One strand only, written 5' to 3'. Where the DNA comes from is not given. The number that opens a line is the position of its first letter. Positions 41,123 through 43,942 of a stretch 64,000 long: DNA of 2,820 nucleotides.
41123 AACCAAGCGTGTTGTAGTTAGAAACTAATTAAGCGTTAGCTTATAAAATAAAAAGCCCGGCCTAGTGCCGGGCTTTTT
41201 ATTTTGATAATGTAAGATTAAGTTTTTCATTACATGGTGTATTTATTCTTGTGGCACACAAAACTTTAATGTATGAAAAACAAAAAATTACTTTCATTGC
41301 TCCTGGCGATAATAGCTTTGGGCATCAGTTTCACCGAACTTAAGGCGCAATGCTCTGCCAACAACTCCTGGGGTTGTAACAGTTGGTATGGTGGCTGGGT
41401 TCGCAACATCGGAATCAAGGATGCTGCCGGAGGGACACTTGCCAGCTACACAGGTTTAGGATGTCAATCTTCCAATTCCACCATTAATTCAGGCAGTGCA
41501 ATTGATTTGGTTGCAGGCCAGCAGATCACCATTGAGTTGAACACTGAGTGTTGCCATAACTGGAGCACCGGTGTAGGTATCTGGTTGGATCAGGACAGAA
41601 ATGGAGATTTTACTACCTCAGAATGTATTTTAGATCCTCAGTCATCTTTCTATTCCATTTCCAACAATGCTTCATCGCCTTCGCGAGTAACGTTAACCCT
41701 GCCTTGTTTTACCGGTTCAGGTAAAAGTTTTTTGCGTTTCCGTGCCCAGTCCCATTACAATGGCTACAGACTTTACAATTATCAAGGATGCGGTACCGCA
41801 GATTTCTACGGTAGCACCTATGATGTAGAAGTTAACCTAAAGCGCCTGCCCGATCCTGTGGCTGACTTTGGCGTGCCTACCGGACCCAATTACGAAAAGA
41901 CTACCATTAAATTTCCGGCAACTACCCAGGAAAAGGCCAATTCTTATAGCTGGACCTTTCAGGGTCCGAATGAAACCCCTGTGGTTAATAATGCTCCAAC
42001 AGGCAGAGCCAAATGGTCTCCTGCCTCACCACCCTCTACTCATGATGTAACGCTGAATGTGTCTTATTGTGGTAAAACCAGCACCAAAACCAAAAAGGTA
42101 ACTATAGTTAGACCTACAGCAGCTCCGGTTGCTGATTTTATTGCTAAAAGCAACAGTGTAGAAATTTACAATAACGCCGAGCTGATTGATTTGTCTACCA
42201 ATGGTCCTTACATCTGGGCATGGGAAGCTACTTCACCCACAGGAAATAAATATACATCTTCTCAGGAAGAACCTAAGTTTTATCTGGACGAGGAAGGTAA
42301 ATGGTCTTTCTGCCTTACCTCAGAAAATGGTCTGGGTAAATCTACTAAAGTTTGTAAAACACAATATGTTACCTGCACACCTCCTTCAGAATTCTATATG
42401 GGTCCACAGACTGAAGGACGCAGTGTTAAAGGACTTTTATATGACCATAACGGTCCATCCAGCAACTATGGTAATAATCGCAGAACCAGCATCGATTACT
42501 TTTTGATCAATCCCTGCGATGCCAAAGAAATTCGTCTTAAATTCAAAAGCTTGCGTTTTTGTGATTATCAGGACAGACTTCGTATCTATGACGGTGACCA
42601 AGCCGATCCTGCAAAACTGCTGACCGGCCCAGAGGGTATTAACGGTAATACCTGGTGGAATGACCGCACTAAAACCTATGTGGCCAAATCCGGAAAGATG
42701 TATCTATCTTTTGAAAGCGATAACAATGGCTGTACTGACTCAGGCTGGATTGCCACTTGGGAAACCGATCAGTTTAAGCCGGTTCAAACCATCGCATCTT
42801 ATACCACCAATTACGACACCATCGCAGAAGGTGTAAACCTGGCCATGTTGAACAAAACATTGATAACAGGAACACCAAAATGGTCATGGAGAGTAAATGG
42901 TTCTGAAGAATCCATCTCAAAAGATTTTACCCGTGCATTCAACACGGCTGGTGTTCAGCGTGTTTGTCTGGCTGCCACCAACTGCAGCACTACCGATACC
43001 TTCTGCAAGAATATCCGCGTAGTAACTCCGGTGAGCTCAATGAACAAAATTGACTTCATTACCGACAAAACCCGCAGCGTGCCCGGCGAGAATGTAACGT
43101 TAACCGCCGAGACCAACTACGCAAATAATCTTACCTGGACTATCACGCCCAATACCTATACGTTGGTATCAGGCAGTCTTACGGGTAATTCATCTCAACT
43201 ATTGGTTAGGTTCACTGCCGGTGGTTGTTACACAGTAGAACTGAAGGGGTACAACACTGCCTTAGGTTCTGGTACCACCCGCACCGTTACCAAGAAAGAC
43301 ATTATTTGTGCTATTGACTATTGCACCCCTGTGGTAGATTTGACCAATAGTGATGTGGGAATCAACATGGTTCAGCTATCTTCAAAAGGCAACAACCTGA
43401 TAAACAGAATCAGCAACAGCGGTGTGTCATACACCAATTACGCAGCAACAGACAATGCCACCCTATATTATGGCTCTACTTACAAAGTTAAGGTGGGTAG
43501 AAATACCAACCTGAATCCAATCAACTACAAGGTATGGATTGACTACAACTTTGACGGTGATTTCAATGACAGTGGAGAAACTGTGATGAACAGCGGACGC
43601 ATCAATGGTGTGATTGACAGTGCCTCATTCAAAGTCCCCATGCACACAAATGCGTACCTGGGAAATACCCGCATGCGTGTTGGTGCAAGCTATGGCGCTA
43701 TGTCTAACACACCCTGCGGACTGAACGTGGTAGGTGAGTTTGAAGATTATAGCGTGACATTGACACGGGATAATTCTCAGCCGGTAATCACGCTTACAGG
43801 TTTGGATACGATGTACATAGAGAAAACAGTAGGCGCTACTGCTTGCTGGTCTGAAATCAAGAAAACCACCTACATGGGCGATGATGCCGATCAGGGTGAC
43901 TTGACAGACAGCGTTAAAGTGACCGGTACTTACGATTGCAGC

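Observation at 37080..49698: Tandem array of three giant paralogous T9SS cargo genes with a conserved multi-domain architecture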

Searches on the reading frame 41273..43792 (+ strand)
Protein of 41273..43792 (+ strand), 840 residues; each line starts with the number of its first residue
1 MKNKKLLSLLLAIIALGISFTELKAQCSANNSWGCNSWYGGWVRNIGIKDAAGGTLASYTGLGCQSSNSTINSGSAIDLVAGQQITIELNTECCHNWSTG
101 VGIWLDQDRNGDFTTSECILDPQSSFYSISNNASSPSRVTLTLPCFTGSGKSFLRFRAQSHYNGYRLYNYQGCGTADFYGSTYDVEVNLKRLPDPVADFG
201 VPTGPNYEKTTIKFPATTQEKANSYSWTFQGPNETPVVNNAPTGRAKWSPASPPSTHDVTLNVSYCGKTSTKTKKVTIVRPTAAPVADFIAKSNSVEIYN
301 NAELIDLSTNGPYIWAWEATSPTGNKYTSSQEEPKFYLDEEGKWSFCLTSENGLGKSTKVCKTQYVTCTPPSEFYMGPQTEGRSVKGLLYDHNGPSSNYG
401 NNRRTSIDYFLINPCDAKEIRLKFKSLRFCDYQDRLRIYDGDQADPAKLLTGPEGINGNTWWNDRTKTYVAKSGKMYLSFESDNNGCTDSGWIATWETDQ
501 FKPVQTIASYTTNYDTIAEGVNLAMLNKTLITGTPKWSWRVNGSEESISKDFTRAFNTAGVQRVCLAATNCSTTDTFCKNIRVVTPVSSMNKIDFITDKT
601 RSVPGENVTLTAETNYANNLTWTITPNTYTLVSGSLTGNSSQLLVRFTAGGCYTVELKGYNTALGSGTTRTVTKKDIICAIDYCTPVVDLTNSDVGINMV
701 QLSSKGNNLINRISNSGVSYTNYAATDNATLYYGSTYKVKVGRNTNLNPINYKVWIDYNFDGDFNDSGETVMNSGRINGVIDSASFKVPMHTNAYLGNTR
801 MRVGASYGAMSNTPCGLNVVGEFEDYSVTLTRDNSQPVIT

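Call 16: find_homologous_proteins(query=window:41273-43792:+, max_evalue=0.00001)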
Query window:41273-43792:+ (840 aa): 115 proteins with E <= 0.00001 among 8000 candidates.
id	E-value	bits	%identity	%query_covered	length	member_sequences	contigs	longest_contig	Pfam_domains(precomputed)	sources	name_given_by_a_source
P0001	0.0e+0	1945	100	100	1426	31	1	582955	PF15418.13,PF20009.5,PF18962.8,PF16403.12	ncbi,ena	-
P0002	0.0e+0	1292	67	100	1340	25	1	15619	PF15418.13,PF20009.5,PF18962.8,PF16403.12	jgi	jgi:PKD repeat protein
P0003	0.0e+0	1287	67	100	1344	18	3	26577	PF20009.5,PF18962.8,PF16403.12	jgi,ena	-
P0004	2.0e-256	871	50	99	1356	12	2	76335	PF15418.13,PF20009.5,PF18962.8,PF16403.12,PF18911.7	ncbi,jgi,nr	ncbi:MAG: DUF5011 domain-containing protein [Bacteroidetes bacterium]|nr:DUF5011 domain-containing p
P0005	2.2e-255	868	50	99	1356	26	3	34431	PF00801.27,PF18981.7,PF20009.5,PF18962.8,PF16403.12,PF18911.7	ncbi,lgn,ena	-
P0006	8.0e-254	863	49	99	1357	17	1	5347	PF20009.5,PF18962.8,PF16403.12,PF18911.7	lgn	-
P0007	2.5e-252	858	49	99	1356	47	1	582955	PF20009.5,PF18962.8,PF16403.12,PF18911.7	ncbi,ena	-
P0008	5.9e-252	857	50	99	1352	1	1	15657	PF16820.12,PF18981.7,PF20009.5,PF18962.8,PF16403.12,PF18911.7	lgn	-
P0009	7.6e-251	853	50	99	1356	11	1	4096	PF15418.13,PF02494.23,PF20009.5,PF18962.8,PF16403.12,PF18911.7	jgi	-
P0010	5.9e-245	833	48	99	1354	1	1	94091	PF02494.23,PF20009.5,PF18962.8,PF16403.12,PF18911.7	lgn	-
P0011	4.7e-238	811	47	99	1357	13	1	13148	PF20009.5,PF18962.8,PF16403.12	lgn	-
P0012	7.1e-237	807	48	99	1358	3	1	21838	PF20009.5,PF18962.8,PF16403.12,PF18911.7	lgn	-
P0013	1.7e-235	802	49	99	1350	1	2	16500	PF18981.7,PF20009.5,PF18962.8,PF16403.12,PF18911.7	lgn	-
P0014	8.6e-229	780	48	98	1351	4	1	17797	PF20009.5,PF18962.8,PF16403.12,PF18911.7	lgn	-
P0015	9.7e-227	773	53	82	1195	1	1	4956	PF15418.13,PF02494.23,PF20009.5,PF18962.8,PF16403.12,PF18911.7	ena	-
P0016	9.1e-221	753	47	97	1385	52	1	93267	PF15418.13,PF20009.5,PF18962.8,PF16403.12,PF18911.7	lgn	-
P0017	1.8e-219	749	46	100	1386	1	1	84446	PF20009.5,PF18962.8,PF16403.12,PF18911.7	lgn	-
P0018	1.1e-218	746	45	97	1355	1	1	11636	PF20009.5,PF18962.8,PF16403.12,PF18911.7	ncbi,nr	ncbi:MAG: DUF5011 domain-containing protein [Bacteroidia bacterium]|nr:DUF5011 domain-containing pro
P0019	2.9e-218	745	45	100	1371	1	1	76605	PF20009.5,PF18962.8,PF16403.12,PF18911.7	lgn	-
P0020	5.6e-217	741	46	100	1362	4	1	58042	PF00801.27,PF20009.5,PF18962.8,PF16403.12,PF18911.7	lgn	-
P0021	2.5e-215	735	46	99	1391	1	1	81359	PF00801.27,PF20009.5,PF18962.8,PF16403.12,PF18911.7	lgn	-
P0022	7.5e-215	734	44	100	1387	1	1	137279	PF00801.27,PF20009.5,PF18962.8,PF16403.12,PF18911.7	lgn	-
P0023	3.0e-209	715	44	100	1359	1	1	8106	PF00801.27,PF20009.5,PF18962.8,PF16403.12,PF18911.7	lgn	-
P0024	3.5e-204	699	43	100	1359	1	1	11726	PF20009.5,PF18962.8,PF16403.12,PF18911.7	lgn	-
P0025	4.9e-202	691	42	100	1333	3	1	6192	PF00801.27,PF18981.7,PF02494.23,PF20009.5,PF18962.8,PF16403.12,PF18911.7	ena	-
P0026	7.7e-202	691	43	99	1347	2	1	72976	PF15418.13,PF20009.5,PF18962.8,PF16403.12,PF18911.7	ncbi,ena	-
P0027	8.2e-201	687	43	99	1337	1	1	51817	PF00801.27,PF20009.5,PF18962.8,PF16403.12,PF18911.7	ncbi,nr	ncbi:MAG: DUF5011 domain-containing protein [Bacteroidetes bacterium]|nr:DUF5011 domain-containing p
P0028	1.5e-200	687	43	100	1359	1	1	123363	PF00801.27,PF20009.5,PF18962.8,PF16403.12,PF18911.7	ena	-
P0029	4.0e-200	685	43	99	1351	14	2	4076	PF00801.27,PF18981.7,PF20009.5,PF18962.8,PF16403.12,PF18911.7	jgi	-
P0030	5.8e-199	681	43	100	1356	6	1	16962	PF00431.27,PF20009.5,PF18962.8,PF16403.12,PF18911.7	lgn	-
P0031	1.0e-198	681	42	100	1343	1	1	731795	PF00801.27,PF20009.5,PF18962.8,PF16403.12,PF18911.7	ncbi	-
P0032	2.7e-197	676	43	100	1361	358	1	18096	PF20009.5,PF18962.8,PF16403.12,PF18911.7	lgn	-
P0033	2.7e-196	672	43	100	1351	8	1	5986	PF00801.27,PF18981.7,PF02494.23,PF20009.5,PF18962.8,PF16403.12,PF18911.7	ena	-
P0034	1.3e-194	667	43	97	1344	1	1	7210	PF20009.5,PF18962.8,PF16403.12,PF18911.7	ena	-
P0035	4.5e-194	665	42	100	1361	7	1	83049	PF20009.5,PF18962.8,PF16403.12,PF18911.7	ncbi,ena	-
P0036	1.5e-193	663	48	86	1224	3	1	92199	PF00801.27,PF20009.5,PF18962.8,PF16403.12,PF18911.7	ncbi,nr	ncbi:MAG: DUF5011 domain-containing protein, partial [Bacteroidetes bacterium]|nr:DUF5011 domain-con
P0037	6.4e-192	658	41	100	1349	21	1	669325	PF20009.5,PF18962.8,PF16403.12,PF18911.7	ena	-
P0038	1.3e-191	657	53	69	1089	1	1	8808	PF15418.13,PF02494.23,PF20009.5,PF18962.8,PF16403.12,PF18911.7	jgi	jgi:hypothetical protein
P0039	1.7e-191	657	41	100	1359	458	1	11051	PF20009.5,PF18962.8,PF16403.12,PF18911.7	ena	-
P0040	2.5e-191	656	42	100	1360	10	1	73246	PF18981.7,PF20009.5,PF18962.8,PF16403.12,PF18911.7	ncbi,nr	ncbi:MAG: DUF5011 domain-containing protein [Flavobacteriaceae bacterium]|nr:DUF5011 domain-containi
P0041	1.2e-189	650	42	99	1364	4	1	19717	PF00801.27,PF20009.5,PF18962.8,PF16403.12,PF18911.7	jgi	-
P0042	3.4e-189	649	43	99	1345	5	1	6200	PF18981.7,PF20009.5,PF18962.8,PF16403.12,PF18911.7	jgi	jgi:PKD repeat protein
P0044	2.8e-188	646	43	99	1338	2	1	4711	PF18981.7,PF20009.5,PF18962.8,PF16403.12,PF18911.7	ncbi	-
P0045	5.0e-187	642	43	92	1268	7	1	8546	PF00801.27,PF18981.7,PF02494.23,PF20009.5,PF18962.8,PF16403.12,PF18911.7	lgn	-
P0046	5.6e-187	642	42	99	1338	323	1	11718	PF15418.13,PF00801.27,PF18981.7,PF20009.5,PF18962.8,PF16403.12,PF18911.7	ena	-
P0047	1.1e-186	641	42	100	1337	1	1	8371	PF15418.13,PF20009.5,PF18962.8,PF16403.12,PF18911.7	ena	-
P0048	2.9e-186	639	41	99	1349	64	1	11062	PF00801.27,PF18981.7,PF20009.5,PF18962.8,PF16403.12,PF18911.7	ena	-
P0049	3.2e-186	639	41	97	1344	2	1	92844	PF18981.7,PF20009.5,PF18962.8,PF16403.12,PF18911.7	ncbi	-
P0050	1.4e-185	637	42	99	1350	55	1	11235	PF00801.27,PF20009.5,PF18962.8,PF16403.12,PF18911.7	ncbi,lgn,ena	-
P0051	2.3e-185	636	42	100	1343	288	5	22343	PF20009.5,PF18962.8,PF16403.12,PF18911.7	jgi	-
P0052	3.6e-185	636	42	99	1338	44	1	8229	PF15418.13,PF18981.7,PF20009.5,PF18962.8,PF16403.12,PF18911.7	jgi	jgi:PKD repeat protein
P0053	2.2e-184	633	42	100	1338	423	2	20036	PF15418.13,PF00801.27,PF18981.7,PF20009.5,PF18962.8,PF16403.12,PF18911.7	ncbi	-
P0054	3.9e-184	632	41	100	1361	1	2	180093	PF20009.5,PF18962.8,PF16403.12,PF18911.7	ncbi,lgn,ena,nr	ncbi:MAG: DUF5011 domain-containing protein [Bacteroidetes bacterium]|nr:DUF5011 domain-containing p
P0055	8.1e-184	631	42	99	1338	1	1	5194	PF15418.13,PF18981.7,PF20009.5,PF18962.8,PF16403.12,PF18911.7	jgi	jgi:PKD repeat protein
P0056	8.1e-184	631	43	97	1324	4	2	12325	PF15418.13,PF00801.27,PF18981.7,PF20009.5,PF18962.8,PF16403.12,PF18911.7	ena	-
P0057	1.9e-183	630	41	99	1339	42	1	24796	PF18981.7,PF20009.5,PF18962.8,PF16403.12,PF18911.7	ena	-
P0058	2.0e-183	630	42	97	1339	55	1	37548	PF20009.5,PF18962.8,PF16403.12,PF18911.7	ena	-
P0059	2.2e-183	630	41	98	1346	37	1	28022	PF15418.13,PF00801.27,PF18981.7,PF02494.23,PF20009.5,PF18962.8,PF16403.12,PF18911.7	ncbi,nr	ncbi:MAG: DUF5011 domain-containing protein [Bacteroidetes bacterium]|nr:DUF5011 domain-containing p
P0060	5.8e-183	628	42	99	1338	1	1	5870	PF15418.13,PF18981.7,PF20009.5,PF18962.8,PF16403.12,PF18911.7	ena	-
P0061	5.8e-183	628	42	99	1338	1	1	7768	PF15418.13,PF18981.7,PF20009.5,PF18962.8,PF16403.12,PF18911.7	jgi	jgi:PKD repeat protein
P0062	6.8e-183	628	41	99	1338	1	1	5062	PF15418.13,PF18981.7,PF20009.5,PF18962.8,PF16403.12,PF18911.7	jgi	jgi:PKD repeat protein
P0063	9.1e-183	628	40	97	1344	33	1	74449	PF18981.7,PF20009.5,PF18962.8,PF16403.12,PF18911.7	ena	-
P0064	1.0e-182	628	40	99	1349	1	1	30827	PF00801.27,PF20009.5,PF18962.8,PF16403.12,PF18911.7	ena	-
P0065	2.1e-182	626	41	99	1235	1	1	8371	PF20009.5,PF16403.12,PF18911.7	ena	-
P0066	2.9e-182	626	41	97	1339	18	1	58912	PF00801.27,PF18981.7,PF20009.5,PF18962.8,PF16403.12,PF11589.15,PF18911.7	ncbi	-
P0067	2.9e-182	626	40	99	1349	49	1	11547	PF00801.27,PF18981.7,PF20009.5,PF18962.8,PF16403.12,PF18911.7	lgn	-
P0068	6.5e-182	625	42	99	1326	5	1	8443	PF15418.13,PF00801.27,PF18981.7,PF20009.5,PF18962.8,PF16403.12,PF18911.7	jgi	-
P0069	5.7e-181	622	40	100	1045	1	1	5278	PF00801.27,PF18981.7,PF20009.5,PF16403.12,PF18911.7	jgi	-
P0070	5.8e-181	622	42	100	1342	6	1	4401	PF18981.7,PF20009.5,PF18962.8,PF16403.12,PF18911.7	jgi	-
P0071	1.1e-180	621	42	100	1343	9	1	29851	PF00801.27,PF18981.7,PF20009.5,PF18962.8,PF16403.12,PF18911.7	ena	-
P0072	1.6e-180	620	41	100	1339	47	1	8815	PF15418.13,PF00801.27,PF20009.5,PF18962.8,PF16403.12,PF18911.7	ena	-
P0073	1.7e-180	620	42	100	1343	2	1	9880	PF00801.27,PF18981.7,PF20009.5,PF18962.8,PF16403.12,PF18911.7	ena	-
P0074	5.1e-180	619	41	100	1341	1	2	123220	PF18981.7,PF20009.5,PF18962.8,PF16403.12,PF18911.7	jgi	jgi:plastocyanin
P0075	6.3e-180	618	40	97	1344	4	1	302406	PF18981.7,PF20009.5,PF18962.8,PF16403.12,PF18911.7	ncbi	-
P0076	1.0e-179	618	41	100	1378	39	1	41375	PF20009.5,PF18962.8,PF16403.12,PF18911.7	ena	-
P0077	1.6e-179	617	42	97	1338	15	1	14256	PF15418.13,PF20009.5,PF18962.8,PF16403.12,PF18911.7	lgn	-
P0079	1.0e-176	608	40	95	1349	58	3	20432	PF18981.7,PF20009.5,PF18962.8,PF16403.12,PF18911.7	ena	-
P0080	1.1e-176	608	40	100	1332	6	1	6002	PF15418.13,PF00801.27,PF20009.5,PF18962.8,PF16403.12,PF18911.7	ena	-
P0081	2.4e-175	603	40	100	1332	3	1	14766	PF15418.13,PF00801.27,PF20009.5,PF18962.8,PF16403.12,PF18911.7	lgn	-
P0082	1.6e-174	600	41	99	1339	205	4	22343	PF15418.13,PF18981.7,PF20009.5,PF18962.8,PF16403.12,PF18911.7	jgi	-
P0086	6.7e-173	595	40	100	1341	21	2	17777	PF15418.13,PF18981.7,PF20009.5,PF18962.8,PF16403.12,PF18911.7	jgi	jgi:hypothetical protein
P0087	2.2e-172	593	40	100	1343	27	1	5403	PF15418.13,PF00801.27,PF18981.7,PF02494.23,PF20009.5,PF18962.8,PF16403.12,PF18911.7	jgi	-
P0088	1.8e-170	587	40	100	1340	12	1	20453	PF15418.13,PF18981.7,PF20009.5,PF18962.8,PF16403.12,PF18911.7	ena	-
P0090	6.0e-170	585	39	100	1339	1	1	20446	PF18981.7,PF20009.5,PF18962.8,PF16403.12,PF18911.7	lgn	-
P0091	6.5e-166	572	43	83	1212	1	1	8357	PF00801.27,PF20009.5,PF18962.8,PF16403.12,PF18911.7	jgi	jgi:PKD repeat protein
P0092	3.5e-164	566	38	100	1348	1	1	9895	PF00801.27,PF20009.5,PF18962.8,PF16403.12,PF18911.7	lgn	-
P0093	9.4e-160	552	46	71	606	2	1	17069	PF20009.5,PF18911.7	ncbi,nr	ncbi:MAG: hypothetical protein JNL57_05820, partial [Bacteroidetes bacterium]|nr:hypothetical protei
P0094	2.0e-143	498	41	79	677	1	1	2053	PF00801.27,PF20009.5,PF18911.7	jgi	-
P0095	5.8e-139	483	40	78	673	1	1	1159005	PF00801.27,PF20009.5,PF18911.7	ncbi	-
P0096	1.6e-129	452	40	78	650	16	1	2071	PF20009.5,PF18911.7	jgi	jgi:PKD repeat protein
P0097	1.4e-123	432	42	67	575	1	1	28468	PF20009.5,PF18911.7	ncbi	ncbi:MAG: GEVED domain-containing protein, partial [Bacteroidia bacterium]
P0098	1.3e-107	379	42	57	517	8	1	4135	PF20009.5,PF18911.7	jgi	-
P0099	4.3e-105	371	43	53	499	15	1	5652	PF20009.5,PF18911.7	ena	-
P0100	5.9e-89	317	29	100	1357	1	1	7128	PF00801.27,PF20009.5,PF18962.8,PF16403.12,PF18911.7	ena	-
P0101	1.6e-88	316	32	92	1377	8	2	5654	PF00801.27,PF20009.5,PF18962.8,PF16403.12,PF18911.7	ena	-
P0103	3.4e-68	249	30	100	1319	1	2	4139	PF15418.13,PF00431.27,PF18981.7,PF20009.5,PF18962.8,PF16403.12,PF18911.7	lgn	-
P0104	3.2e-62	229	34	70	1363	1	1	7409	PF00801.27,PF18981.7,PF20009.5,PF18962.8,PF16403.12,PF18911.7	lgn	-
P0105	9.1e-54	201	31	73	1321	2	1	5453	PF00801.27,PF20009.5,PF18962.8,PF16403.12,PF18911.7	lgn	-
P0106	1.4e-53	200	31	66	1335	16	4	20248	PF00801.27,PF20009.5,PF18962.8,PF16403.12,PF18911.7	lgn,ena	-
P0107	8.3e-43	165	26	35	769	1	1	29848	PF00801.27,PF18981.7,PF20009.5,PF18962.8,PF18911.7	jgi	jgi:PKD repeat protein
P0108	4.2e-33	133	26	68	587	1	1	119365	PF00801.27,PF20009.5,PF18911.7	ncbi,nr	ncbi:MAG: hypothetical protein GC181_14965, partial [Bacteroidetes bacterium]|nr:hypothetical protei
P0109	7.1e-27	112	28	62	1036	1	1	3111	PF13229.13,PF00801.27,PF18981.7,PF18911.7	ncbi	ncbi:MAG: right-handed parallel beta-helix repeat-containing protein, partial [Bacteroidia bacterium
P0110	2.4e-19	87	28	20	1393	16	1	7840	PF16820.12,PF00801.27,PF20009.5,PF18962.8,PF18911.7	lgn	-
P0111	4.6e-19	86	33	20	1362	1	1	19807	PF00801.27,PF18981.7,PF18962.8,PF18911.7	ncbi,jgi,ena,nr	ncbi:MAG TPA: PKD domain-containing protein [Bacteroidales bacterium]|nr:PKD domain-containing prote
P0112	6.6e-18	82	26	60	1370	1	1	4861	PF08126.17,PF00801.27,PF18981.7,PF13927.13,PF01364.25,PF18911.7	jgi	jgi:PKD repeat protein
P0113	7.8e-16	75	23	41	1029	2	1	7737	PF16820.12,PF00801.27,PF18981.7,PF24517.3,PF01835.26,PF18911.7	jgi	jgi:PKD repeat protein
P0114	9.8e-13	65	28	24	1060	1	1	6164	PF16820.12,PF00801.27,PF24517.3,PF01835.26,PF18911.7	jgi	jgi:PKD repeat protein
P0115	2.5e-12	64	30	18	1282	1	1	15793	PF00801.27,PF18962.8,PF18911.7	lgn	-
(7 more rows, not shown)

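Call 17: find_encoding_contigs(protein=P0001, flank=10000, max_places=3)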
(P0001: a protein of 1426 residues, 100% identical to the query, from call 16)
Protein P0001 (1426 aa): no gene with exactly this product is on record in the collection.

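Call 18: find_encoding_contigs(protein=P0004, flank=10000, max_places=3)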
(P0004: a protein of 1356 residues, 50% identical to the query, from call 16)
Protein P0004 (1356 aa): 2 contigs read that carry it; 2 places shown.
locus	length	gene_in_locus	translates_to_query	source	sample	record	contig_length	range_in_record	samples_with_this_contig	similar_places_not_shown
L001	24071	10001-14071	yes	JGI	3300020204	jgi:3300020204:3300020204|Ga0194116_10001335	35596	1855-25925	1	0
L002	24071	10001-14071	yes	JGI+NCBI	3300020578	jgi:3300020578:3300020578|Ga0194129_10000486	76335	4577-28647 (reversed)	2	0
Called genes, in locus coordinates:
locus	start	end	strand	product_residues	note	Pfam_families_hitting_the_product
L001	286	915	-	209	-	PF04240:Caroten_synth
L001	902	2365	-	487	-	PF00890:FAD_binding_2 (weak), PF01266:DAO (weak), PF01593:Amino_oxidase, PF03486:HI0933_like (weak), PF13450:NAD_binding_8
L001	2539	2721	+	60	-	-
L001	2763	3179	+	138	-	PF18962:Por_Secre_tail (weak)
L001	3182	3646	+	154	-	PF00583:Acetyltransf_1, PF13673:Acetyltransf_10 (weak), PF13508:Acetyltransf_7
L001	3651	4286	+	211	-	PF01694:Rhomboid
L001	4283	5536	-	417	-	PF03825:Nuc_H_symport, PF12832:MFS_1_like, PF07690:MFS_1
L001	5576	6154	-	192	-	PF13580:SIS_2, PF01380:SIS (weak)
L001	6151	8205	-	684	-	PF02683:DsbD_TM, PF03190:Thioredox_DsbH (faint), PF13098:Thioredoxin_2, PF13899:Thioredoxin_7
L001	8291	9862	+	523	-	PF01832:Glucosaminidase, PF23446:LysM1_NFP_LYK (faint), PF01476:LysM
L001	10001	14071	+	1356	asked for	PF18911:PKD_4 (weak), PF20009:GEVED, PF16403:Bact_surface_Ig-like, PF15418:DUF4625 (faint), PF16403:Bact_surface_Ig-like, PF18962:Por_Secre_tail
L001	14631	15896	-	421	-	PF00696:AA_kinase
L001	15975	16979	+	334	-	PF00316:FBPase, PF18913:FBPase_C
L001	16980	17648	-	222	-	PF11967:RecO_N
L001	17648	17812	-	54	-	PF07676:PD40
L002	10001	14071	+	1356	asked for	PF18911:PKD_4 (weak), PF20009:GEVED, PF16403:Bact_surface_Ig-like, PF15418:DUF4625 (faint), PF16403:Bact_surface_Ig-like, PF18962:Por_Secre_tail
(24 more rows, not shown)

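Call 19: find_encoding_contigs(protein=P0002, flank=10000, max_places=3)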
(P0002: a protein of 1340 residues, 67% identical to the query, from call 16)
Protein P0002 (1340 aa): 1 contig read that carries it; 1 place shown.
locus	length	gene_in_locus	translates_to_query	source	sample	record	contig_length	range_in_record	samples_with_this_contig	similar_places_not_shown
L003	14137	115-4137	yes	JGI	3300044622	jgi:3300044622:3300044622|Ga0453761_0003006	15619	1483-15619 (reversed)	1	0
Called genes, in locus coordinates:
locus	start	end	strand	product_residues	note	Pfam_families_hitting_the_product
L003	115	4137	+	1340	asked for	PF20009:GEVED, PF16403:Bact_surface_Ig-like, PF15418:DUF4625 (faint), PF16403:Bact_surface_Ig-like, PF18962:Por_Secre_tail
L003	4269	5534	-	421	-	PF00696:AA_kinase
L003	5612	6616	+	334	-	PF00316:FBPase, PF18913:FBPase_C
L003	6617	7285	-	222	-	PF11967:RecO_N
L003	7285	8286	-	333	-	PF00930:DPPIV_N (faint), PF14583:Pectate_lyase22 (faint), PF26549:Tricorn_N, PF26550:Tricorn_2nd (faint), PF07676:PD40, PF26549:Tricorn_N (weak), PF07676:PD40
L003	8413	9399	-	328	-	PF14064:HmuY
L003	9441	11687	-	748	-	PF07715:Plug, PF00593:TonB_dep_Rec_b-barrel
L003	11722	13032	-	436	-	PF18962:Por_Secre_tail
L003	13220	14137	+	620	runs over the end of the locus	PF00012:HSP70, PF06723:MreB_Mbl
